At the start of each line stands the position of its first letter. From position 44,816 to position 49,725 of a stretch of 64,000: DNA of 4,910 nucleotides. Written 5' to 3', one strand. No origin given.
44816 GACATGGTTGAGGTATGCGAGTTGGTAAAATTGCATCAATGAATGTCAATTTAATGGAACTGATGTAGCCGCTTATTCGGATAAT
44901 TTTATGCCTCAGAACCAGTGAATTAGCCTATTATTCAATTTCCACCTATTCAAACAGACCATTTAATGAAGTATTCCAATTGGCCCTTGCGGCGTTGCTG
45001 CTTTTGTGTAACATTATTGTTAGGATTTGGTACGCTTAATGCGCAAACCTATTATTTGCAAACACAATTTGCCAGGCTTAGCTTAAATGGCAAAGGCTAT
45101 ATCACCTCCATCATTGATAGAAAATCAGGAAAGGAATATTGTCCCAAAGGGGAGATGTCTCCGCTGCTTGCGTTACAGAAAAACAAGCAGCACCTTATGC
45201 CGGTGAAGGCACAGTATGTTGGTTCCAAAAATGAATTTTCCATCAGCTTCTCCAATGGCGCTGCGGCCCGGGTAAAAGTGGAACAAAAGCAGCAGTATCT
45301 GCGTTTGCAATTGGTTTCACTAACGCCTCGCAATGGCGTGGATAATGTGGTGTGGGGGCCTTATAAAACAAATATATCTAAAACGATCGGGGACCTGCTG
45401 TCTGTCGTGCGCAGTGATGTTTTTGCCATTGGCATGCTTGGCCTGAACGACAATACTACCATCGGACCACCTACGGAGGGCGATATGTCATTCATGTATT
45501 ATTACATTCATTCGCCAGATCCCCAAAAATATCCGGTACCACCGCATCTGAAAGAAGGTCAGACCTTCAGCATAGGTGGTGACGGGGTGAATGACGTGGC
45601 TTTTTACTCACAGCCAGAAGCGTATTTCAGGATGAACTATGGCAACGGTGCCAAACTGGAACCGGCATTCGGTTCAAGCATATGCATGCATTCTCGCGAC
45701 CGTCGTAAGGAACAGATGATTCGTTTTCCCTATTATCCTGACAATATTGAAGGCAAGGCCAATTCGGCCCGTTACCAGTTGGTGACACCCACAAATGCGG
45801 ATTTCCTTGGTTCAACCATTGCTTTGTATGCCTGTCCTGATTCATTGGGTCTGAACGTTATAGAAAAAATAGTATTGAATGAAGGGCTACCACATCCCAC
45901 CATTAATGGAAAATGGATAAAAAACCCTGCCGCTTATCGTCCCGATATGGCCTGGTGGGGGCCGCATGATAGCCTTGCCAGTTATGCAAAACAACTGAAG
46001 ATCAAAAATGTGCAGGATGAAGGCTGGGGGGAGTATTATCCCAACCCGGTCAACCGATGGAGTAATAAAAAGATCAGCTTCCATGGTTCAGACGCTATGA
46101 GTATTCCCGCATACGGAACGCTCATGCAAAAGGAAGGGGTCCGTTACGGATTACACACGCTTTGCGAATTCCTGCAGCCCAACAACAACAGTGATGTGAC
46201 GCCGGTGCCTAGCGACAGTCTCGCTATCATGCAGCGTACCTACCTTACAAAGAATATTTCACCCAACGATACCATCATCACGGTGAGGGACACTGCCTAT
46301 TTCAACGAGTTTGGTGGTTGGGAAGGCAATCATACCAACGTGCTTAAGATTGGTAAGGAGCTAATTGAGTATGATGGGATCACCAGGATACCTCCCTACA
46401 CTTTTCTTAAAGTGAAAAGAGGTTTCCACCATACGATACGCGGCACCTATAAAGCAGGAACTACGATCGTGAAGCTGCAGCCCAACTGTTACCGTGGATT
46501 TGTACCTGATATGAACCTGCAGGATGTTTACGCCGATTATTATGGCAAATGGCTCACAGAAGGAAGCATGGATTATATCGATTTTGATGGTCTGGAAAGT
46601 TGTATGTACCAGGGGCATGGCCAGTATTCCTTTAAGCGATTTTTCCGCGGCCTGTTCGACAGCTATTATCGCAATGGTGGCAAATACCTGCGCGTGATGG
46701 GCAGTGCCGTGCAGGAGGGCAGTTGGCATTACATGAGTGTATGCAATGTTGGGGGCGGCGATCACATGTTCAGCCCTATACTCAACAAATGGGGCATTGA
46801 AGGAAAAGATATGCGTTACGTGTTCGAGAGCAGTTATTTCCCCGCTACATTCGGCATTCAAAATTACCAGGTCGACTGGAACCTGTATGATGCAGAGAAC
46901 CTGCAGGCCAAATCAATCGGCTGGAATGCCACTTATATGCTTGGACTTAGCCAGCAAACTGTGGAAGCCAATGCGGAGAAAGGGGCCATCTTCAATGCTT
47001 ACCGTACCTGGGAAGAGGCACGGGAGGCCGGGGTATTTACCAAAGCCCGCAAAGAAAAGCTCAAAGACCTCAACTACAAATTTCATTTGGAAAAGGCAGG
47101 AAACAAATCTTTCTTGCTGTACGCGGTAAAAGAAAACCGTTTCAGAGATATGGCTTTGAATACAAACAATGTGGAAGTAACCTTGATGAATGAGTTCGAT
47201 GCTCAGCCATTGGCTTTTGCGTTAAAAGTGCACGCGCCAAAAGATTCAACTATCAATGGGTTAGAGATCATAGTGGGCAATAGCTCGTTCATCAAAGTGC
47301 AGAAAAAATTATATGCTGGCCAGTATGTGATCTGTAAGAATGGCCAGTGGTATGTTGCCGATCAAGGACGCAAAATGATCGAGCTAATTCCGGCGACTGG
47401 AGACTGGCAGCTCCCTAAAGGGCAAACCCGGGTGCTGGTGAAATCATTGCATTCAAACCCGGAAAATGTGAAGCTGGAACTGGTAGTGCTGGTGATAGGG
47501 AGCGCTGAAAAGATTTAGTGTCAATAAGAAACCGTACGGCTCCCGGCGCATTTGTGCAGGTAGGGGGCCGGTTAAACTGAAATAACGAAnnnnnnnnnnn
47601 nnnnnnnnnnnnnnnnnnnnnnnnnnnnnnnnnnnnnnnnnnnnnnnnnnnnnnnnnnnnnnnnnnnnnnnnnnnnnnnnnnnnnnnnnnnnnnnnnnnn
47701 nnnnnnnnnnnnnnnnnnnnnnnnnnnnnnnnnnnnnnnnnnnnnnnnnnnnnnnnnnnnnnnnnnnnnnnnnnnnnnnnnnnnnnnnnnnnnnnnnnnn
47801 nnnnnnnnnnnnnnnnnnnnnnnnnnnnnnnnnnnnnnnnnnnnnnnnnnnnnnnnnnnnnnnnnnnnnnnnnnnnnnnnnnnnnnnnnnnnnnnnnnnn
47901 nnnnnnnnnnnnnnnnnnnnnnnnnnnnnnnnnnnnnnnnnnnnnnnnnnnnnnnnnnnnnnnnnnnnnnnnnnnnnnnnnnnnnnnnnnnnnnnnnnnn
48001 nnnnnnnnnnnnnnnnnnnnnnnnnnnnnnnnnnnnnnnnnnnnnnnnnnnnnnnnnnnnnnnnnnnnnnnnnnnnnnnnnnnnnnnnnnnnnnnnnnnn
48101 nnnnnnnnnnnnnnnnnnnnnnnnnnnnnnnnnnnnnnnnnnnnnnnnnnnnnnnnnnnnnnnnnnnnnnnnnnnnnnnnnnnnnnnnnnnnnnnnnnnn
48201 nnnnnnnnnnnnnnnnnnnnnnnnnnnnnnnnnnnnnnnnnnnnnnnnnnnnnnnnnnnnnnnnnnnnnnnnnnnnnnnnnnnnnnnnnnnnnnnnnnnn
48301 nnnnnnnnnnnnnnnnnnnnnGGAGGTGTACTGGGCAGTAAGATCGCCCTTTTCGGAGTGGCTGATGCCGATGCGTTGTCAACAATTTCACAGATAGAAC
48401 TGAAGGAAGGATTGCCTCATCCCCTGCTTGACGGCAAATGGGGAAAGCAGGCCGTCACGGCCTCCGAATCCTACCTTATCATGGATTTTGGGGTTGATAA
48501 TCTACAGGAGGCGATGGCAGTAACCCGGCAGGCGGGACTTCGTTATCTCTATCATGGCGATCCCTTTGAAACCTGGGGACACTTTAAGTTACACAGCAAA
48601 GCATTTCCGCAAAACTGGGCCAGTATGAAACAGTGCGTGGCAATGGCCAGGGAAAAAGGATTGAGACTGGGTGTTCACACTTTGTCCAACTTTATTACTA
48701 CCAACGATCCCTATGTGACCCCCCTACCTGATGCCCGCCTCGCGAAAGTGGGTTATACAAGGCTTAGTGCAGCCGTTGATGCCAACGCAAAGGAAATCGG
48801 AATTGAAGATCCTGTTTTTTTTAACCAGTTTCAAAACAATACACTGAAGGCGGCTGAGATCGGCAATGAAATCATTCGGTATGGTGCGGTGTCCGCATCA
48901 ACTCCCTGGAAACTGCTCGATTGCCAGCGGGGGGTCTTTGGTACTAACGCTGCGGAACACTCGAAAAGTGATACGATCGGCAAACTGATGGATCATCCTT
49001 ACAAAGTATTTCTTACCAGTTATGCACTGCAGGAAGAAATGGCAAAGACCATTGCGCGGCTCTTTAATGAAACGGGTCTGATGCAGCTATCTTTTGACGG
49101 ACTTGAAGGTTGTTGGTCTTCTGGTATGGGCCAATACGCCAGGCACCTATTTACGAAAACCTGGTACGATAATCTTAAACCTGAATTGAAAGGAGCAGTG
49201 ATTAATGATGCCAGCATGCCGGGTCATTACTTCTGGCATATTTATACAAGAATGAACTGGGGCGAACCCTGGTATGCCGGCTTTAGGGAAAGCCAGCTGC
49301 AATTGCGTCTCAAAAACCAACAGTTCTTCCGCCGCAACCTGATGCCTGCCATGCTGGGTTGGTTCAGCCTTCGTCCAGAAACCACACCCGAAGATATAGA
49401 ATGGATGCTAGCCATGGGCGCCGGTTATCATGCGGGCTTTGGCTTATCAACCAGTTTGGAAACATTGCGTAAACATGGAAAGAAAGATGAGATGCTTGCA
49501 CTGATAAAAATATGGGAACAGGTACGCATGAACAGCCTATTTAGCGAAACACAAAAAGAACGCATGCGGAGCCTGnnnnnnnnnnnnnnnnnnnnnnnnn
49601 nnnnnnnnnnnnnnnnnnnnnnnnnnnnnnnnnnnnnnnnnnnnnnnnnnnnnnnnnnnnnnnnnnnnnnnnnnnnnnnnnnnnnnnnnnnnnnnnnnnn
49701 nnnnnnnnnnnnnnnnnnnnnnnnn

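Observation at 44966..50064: Tandem paralogous ~830-aa secreted proteins of no recognisable family at the core of a PUL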

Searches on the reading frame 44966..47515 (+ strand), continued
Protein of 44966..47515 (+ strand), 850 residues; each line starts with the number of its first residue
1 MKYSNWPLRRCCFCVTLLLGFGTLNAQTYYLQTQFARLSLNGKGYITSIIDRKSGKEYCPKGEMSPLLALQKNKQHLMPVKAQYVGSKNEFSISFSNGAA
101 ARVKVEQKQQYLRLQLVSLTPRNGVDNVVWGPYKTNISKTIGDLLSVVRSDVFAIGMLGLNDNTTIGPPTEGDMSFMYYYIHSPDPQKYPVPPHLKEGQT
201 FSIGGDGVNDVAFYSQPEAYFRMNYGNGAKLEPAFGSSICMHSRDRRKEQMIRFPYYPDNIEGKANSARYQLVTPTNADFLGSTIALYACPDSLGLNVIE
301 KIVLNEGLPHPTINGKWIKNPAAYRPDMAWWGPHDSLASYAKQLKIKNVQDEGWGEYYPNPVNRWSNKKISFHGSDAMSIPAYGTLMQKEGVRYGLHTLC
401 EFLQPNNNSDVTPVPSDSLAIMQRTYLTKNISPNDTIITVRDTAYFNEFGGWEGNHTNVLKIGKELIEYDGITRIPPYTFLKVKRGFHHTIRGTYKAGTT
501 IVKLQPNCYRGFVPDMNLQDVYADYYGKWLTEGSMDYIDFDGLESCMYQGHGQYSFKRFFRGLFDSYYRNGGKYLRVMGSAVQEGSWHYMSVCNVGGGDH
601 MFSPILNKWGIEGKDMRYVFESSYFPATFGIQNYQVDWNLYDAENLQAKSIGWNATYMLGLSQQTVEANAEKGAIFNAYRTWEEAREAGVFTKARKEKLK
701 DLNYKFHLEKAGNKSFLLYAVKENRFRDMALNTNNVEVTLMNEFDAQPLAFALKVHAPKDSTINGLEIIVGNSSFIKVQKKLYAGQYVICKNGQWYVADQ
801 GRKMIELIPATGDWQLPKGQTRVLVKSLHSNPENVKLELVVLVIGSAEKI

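Call 102: find_encoding_contigs(protein=P0128, flank=9000, max_places=1)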
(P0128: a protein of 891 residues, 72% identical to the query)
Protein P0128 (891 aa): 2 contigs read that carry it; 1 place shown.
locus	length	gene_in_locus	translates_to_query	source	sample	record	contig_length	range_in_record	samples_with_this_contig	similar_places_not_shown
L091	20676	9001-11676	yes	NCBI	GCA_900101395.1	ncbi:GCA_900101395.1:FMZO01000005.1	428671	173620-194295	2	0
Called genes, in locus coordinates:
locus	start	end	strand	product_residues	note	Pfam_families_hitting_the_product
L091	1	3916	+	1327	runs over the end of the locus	PF04616:Glyco_hydro_43, PF17851:GH43_C2, PF01301:Glyco_hydro_35, PF21467:BetaGal_gal-bd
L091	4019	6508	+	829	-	PF02837:Glyco_hydro_2_N, PF22666:Glyco_hydro_2_N2 (weak), PF00703:Glyco_hydro_2, PF02836:Glyco_hydro_2_C, PF16355:DUF4982, PF18565:Glyco_hydro2_C5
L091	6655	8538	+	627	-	PF14508:GH97_N, PF10566:Glyco_hydro_97, PF14509:GH97_C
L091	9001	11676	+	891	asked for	-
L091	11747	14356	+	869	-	PF00933:Glyco_hydro_3, PF01915:Glyco_hydro_3_C, PF07691:PA14, PF14310:Fn3-like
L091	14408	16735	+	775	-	-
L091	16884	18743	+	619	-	PF23763:Beta-barrel_GLAA-B_I, PF23764:Beta-barrel_GLAA-B_II, PF13229:Beta_helix (weak)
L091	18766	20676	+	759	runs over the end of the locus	PF22124:Glyco_hydro_95_cat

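Call 105: search_protein_families(library=ncbifam, proteins=[L089:16539-16949:+], max_evalue=0.00001)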
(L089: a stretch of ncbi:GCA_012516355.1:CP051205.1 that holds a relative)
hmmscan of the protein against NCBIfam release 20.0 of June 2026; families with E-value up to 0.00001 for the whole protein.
L089:16539-16949:+ (137 aa): 0 families

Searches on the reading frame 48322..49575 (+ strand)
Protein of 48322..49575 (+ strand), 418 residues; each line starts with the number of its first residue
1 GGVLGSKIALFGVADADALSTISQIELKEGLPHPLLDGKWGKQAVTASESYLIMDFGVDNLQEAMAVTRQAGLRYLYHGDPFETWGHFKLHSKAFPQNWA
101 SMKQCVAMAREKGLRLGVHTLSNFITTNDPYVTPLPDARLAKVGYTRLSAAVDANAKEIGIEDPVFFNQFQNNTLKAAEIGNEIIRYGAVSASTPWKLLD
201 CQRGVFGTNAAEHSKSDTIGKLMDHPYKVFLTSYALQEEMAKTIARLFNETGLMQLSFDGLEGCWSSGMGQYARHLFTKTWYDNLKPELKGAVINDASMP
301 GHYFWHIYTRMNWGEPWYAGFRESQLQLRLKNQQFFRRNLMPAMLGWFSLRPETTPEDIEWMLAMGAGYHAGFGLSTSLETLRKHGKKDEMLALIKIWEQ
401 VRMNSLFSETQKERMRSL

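Call 67: predict_structure(alignment_id=A3)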
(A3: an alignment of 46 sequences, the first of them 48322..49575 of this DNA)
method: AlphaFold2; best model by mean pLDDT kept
length: 418 residues; sequences in the alignment: 46
mean_pLDDT: 82.6   pTM: 0.82
mean pLDDT of the five models: 82.6, 82.1, 81.5, 80.0, 78.1
residues with pLDDT >= 90: 193; 70-90: 150; 50-70: 42; < 50: 33
segments of 3 or more residues with pLDDT < 50: 1-4, 297-320, 326-328
pLDDT, mean of each block of 10 residues (from residue 1): 54 80 80 72 78 93 97 91 89 96 97 89 85 94 94 97 87 86 96 95 96 97 89 90 92 79 71 78 85 54 41 39 49 62 75 86 86 87 90 95 93 86
secondary structure, 60 per line:
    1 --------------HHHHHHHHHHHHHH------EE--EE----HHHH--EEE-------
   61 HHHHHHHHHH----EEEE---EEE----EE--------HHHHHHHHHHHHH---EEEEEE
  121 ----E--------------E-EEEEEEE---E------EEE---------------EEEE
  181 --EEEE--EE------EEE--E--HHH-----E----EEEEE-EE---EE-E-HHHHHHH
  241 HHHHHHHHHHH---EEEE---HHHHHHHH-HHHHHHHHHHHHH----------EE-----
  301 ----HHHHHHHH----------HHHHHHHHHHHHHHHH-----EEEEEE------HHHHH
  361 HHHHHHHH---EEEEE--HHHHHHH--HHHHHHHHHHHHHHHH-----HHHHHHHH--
elements in order: H15-28 H45-48 E51-53 H61-70 E75-78 E82-84 H99-111 E115-120 E142-148 E159-161 E177-180 E183-186 E197-199 E218-222 H234-251 E255-258 H262-269 H271-283 H305-312 H323-338 E344-349 H356-368 E372-376 H379-385 H388-403 H409-416

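Call 69: fold_search(model_id=the predicted structure, library=pdb)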
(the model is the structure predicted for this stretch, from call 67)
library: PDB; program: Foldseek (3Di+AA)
matches with E <= 10: 1449; with E <= 0.001: 306
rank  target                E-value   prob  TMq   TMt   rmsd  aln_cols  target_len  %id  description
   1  3qv6_A                1.3e-07  1.00  0.29  0.26  13.0       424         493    9  Crystal structure of Leishmania mexicana pyruvate kinase(LmPYK)in complex with acid blue 80. (released 2011-06-29)
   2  3hqo_A                1.6e-07  1.00  0.30  0.26  14.5       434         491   13  Crystal structures of Leishmania mexicana pyruvate kinase (LmPYK) in complex with ATP and Oxalate (released 2010-02-16)
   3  3srk_A                1.7e-07  1.00  0.29  0.26  12.9       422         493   10  A new class of suicide inhibitor blocks nucleotide binding to pyruvate kinase (released 2012-07-18)
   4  4krz_A                1.9e-07  1.00  0.34  0.30  11.8       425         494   11  Apo crystal structure of pyruvate kinase (PYK) from Trypanosoma cruzi (released 2014-11-19)
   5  3ktx_A                2.0e-07  1.00  0.30  0.27  13.1       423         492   11  Crystal structure of Leishmania mexicana pyruvate kinase (LmPYK)in complex with 1,3,6,8-pyrenetetrasulfonic acid (released 2010-02-09)
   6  3e0v_B                2.5e-07  1.00  0.33  0.29  13.6       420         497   13  Crystal structure of pyruvate kinase from Leishmania mexicana in complex with sulphate ions (released 2008-08-19)
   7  7oo1_A                2.9e-07  1.00  0.30  0.28  13.1       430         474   10  Structure, function and characterization of a second pyruvate kinase isozyme in Pseudomonas aeruginosa. (released 2021-11-03)
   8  1pkl_G                2.9e-07  1.00  0.29  0.25  13.2       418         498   11  THE STRUCTURE OF LEISHMANIA PYRUVATE KINASE (released 1998-09-23)
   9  3qv7_A                3.1e-07  1.00  0.29  0.25  13.3       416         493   12  Crystal structure of Leishmania mexicana pyruvate kinase(LmPYK)in complex with ponceau S and acid blue 25. (released 2011-06-29)
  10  4qgc_D                3.3e-07  1.00  0.33  0.28  15.6       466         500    8  crystal structure of PKM2-K422R mutant (released 2015-02-25)
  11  3e0v_F                4.8e-07  1.00  0.30  0.26  13.7       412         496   11  Crystal structure of pyruvate kinase from Leishmania mexicana in complex with sulphate ions (released 2008-08-19)
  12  3e0w                  5.4e-07  1.00  0.30  0.26  15.1       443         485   13  Crystal structure of pyruvate kinase from Leishmania mexicana (released 2008-08-19)
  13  1pkl_A                5.4e-07  1.00  0.28  0.25  12.9       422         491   12  THE STRUCTURE OF LEISHMANIA PYRUVATE KINASE (released 1998-09-23)
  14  3qv7_D                5.7e-07  1.00  0.29  0.26  13.1       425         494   11  Crystal structure of Leishmania mexicana pyruvate kinase(LmPYK)in complex with ponceau S and acid blue 25. (released 2011-06-29)
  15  3pp7_B                6.1e-07  1.00  0.33  0.29  12.3       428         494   12  Crystal structure of Leishmania mexicana pyruvate kinase in complex with the drug suramin, an inhibitor of glycolysis. (released 2010-12-15)
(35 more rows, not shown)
